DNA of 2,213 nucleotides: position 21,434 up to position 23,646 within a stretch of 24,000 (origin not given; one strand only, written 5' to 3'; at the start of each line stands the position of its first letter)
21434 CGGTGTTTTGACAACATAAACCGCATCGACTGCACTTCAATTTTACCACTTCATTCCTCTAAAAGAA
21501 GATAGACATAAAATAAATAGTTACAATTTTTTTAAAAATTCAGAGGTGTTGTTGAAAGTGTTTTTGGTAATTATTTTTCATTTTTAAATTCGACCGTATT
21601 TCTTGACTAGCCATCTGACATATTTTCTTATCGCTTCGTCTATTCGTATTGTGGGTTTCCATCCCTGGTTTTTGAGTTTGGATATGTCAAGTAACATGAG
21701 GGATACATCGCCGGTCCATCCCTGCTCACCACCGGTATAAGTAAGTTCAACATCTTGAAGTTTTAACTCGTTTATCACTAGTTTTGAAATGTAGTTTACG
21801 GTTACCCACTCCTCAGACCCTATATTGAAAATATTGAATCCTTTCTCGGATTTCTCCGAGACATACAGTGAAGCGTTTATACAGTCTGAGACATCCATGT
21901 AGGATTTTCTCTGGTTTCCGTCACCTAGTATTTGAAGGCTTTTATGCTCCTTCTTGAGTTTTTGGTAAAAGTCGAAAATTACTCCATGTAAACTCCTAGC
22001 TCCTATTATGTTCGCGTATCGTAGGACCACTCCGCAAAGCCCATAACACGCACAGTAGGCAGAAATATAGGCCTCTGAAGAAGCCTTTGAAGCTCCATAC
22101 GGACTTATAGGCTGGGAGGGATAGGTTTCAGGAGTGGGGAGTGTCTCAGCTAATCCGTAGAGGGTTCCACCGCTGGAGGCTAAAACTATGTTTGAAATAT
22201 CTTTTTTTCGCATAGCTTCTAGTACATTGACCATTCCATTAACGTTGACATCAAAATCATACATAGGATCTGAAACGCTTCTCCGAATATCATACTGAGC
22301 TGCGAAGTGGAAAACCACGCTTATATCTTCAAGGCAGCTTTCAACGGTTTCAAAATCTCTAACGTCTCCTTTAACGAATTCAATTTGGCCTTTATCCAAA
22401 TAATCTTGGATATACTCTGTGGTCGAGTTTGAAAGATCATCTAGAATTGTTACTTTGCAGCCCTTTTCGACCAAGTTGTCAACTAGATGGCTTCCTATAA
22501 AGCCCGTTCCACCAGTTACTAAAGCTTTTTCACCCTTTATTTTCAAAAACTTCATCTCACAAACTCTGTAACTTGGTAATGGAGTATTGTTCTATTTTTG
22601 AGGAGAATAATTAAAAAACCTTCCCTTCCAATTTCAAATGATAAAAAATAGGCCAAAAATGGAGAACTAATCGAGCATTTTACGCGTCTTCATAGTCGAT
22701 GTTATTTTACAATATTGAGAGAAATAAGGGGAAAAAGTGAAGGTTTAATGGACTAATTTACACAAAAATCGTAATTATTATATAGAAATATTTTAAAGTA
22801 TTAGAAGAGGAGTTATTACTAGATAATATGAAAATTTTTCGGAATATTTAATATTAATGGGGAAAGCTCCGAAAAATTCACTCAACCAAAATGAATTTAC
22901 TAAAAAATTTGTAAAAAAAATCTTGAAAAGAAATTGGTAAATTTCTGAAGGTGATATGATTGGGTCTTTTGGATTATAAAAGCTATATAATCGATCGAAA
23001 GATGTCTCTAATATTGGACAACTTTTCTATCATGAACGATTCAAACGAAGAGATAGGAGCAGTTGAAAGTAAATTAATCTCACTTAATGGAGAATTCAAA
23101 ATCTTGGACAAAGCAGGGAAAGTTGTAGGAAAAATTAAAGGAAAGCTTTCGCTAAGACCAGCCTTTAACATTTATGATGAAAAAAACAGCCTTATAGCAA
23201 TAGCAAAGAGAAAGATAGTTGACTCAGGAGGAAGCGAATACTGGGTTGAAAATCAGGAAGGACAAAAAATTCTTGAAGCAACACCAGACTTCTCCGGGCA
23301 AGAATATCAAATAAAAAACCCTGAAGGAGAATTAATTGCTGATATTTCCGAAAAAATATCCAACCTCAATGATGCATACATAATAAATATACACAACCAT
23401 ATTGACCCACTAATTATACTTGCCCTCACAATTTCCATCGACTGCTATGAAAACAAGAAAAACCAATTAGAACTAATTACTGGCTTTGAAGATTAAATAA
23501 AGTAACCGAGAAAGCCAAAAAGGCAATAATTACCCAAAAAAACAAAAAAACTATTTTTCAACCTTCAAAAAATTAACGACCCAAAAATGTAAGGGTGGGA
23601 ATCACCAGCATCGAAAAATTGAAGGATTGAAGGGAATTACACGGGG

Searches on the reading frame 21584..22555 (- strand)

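Call 38: search_protein_families(library=pfam, proteins=[window:21584-22555:-], max_evalue=0.0001)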
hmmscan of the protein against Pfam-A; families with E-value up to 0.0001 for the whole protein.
window:21584-22555:- (323 aa): 10 families
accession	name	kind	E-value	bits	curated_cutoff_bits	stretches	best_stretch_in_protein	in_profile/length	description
PF01370.27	Epimerase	-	2.9e-53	181.2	20.9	1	11-246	1-240/240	NAD dependent epimerase/dehydratase family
PF16363.11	GDP_Man_Dehyd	-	3.1e-51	175.2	27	1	12-311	1-331/332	GDP-mannose 4,6 dehydratase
PF01073.25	3Beta_HSD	-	2.2e-25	89.7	22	1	12-220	1-216/280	3-beta hydroxysteroid dehydrogenase/isomerase family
PF02719.21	Polysacc_synt_2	-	2.3e-18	66.8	20.2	1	12-275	2-262/293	Polysaccharide biosynthesis protein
PF04321.23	RmlD_sub_bind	-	6e-14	52.2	27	1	10-268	2-235/287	RmlD substrate binding domain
PF13460.12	NAD_binding_10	-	1.9e-13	51.1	27.2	1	15-166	1-133/184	NAD(P)H-binding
PF07993.18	NAD_binding_4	-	1.3e-12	47.9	20.1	1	13-193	1-216/258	Male sterility protein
PF00106.31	adh_short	-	5.1e-10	39.6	26.6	1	10-137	2-145/195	short chain dehydrogenase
PF08659.16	KR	-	1.9e-07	31.6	22.6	1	12-136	4-144/180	KR domain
PF05368.20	NmrA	-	5.5e-06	26.6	27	1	10-86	4-78/298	NmrA-like family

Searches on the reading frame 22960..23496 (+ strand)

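Call 38: search_protein_families(library=pfam, proteins=[window:22960-23496:+], max_evalue=0.0001)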
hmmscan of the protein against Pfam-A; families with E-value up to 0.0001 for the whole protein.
window:22960-23496:+ (178 aa): 1 family
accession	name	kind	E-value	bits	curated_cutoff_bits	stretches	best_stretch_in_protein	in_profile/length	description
PF04525.18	LOR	-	8.6e-12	45.5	24.5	1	13-158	21-186/187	LURP-one-related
